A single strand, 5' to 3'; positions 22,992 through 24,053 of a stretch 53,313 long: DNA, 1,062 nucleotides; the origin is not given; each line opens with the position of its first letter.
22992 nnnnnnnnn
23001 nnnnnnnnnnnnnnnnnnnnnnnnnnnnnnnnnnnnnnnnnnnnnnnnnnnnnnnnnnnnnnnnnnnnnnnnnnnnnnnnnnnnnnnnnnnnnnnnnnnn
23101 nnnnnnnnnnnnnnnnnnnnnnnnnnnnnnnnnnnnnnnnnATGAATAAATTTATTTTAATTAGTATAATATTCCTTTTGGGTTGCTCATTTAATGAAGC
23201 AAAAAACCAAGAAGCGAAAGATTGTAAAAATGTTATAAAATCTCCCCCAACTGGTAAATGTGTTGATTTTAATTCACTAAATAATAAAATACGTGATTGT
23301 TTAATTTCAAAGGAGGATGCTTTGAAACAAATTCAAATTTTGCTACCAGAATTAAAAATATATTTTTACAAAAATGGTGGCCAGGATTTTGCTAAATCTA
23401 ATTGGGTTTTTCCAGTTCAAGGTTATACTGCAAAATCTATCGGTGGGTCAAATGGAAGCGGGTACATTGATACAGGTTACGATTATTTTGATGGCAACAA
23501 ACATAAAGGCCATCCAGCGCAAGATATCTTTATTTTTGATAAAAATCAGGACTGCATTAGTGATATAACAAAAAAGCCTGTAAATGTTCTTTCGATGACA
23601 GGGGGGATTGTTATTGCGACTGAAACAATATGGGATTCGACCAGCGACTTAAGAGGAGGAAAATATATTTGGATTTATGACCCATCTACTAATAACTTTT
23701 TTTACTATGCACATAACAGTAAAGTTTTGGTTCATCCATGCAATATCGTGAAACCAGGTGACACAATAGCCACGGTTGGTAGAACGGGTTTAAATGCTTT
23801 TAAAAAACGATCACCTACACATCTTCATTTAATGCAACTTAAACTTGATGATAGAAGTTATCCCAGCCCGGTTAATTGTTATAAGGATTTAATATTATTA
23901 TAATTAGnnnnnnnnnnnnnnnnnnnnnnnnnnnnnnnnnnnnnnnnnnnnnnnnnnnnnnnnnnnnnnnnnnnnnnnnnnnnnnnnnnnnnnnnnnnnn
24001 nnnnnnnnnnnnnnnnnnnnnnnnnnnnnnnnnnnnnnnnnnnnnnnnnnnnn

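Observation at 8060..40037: Ten copies of a conserved 55-90 nt element, always in gene orientation 15-34 nt upstream of start codons of envelope-protein genes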

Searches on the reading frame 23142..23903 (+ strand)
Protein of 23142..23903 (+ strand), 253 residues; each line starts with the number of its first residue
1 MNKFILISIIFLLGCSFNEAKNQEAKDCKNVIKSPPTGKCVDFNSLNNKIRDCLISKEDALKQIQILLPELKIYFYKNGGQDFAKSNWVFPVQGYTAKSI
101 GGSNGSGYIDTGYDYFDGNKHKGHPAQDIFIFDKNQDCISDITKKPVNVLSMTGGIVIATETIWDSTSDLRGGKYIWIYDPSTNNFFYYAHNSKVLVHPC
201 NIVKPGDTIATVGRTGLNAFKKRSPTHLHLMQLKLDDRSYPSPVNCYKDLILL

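Call 20: search_protein_families(library=pfam, proteins=[window:23142-23903:+], max_evalue=0.0001)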
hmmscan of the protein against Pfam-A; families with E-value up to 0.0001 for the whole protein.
window:23142-23903:+ (253 aa): 1 family
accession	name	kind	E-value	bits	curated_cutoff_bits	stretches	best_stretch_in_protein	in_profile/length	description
PF01551.29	Peptidase_M23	-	9.5e-09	35.8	28.7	1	148-230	15-85/96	Peptidase family M23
